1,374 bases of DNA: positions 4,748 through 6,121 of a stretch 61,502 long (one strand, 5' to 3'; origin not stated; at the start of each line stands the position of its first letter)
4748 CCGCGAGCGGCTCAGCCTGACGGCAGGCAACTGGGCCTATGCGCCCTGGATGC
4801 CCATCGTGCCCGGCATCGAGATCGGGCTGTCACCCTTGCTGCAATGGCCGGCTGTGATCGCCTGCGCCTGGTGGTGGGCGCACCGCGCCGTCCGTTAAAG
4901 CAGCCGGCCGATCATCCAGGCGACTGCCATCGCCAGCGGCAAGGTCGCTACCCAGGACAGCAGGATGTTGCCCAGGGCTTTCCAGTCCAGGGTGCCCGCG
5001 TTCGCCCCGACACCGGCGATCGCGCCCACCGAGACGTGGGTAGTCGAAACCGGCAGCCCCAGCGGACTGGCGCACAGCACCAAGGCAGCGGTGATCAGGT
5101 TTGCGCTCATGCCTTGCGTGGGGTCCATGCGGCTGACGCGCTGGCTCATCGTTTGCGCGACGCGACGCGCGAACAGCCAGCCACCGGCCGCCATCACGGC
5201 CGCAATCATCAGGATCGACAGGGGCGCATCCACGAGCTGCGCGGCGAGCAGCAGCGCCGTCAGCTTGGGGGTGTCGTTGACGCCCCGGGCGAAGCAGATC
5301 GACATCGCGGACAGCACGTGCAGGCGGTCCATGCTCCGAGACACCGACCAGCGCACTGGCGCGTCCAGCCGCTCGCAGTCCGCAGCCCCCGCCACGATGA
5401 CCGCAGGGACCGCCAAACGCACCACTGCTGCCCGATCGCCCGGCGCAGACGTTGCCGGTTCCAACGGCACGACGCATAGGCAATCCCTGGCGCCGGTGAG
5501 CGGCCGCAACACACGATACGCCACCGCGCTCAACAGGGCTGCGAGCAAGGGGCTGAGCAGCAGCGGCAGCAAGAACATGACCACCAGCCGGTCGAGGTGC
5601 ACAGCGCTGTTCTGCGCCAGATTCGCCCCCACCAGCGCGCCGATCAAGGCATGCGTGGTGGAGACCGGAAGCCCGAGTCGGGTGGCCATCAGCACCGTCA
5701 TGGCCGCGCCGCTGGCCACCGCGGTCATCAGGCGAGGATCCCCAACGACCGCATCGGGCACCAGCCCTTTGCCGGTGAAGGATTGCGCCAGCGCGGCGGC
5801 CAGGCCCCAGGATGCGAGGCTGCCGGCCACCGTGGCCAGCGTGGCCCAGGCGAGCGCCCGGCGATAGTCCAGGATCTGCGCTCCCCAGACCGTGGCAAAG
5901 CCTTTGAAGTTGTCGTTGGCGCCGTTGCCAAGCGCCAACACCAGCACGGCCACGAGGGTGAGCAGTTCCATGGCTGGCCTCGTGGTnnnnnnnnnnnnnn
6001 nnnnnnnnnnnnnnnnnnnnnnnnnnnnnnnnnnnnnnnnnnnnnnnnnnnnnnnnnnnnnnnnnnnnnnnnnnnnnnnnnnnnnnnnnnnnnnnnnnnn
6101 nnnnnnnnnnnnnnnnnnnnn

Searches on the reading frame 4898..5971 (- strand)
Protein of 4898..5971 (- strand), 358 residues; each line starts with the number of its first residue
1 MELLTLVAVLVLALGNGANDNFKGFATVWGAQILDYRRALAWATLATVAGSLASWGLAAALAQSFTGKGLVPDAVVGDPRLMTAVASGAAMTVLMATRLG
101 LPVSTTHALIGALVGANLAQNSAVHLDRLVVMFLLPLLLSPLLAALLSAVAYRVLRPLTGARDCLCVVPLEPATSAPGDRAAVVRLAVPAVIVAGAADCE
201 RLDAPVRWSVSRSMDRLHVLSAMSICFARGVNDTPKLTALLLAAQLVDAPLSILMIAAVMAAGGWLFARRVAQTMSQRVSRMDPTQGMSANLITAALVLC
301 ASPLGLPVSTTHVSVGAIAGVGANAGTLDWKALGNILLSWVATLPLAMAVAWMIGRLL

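Call 12: search_protein_families(library=pfam, proteins=[window:4898-5971:-], max_evalue=0.001)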
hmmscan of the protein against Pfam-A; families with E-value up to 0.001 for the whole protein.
window:4898-5971:- (358 aa): 1 family
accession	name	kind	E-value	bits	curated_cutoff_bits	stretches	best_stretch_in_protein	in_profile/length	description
PF01384.25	PHO4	-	2.4e-67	227.8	33.7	1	16-351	1-350/350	Phosphate transporter family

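Call 40: search_protein_families(library=ncbifam, proteins=[window:4898-5971:-], max_evalue=0.001)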
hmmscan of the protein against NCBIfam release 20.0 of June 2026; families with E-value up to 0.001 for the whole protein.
window:4898-5971:- (358 aa): 2 families
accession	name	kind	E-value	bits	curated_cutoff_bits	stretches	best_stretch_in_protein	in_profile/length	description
NF053884.1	SulfPermCysPBac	equivalog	2.1e-20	72.9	400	2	213-354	167-311/354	sulfate permease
NF033774.1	phos_trans_PitA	exception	1.6e-16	60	800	1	248-351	380-487/498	inorganic phosphate transporter PitA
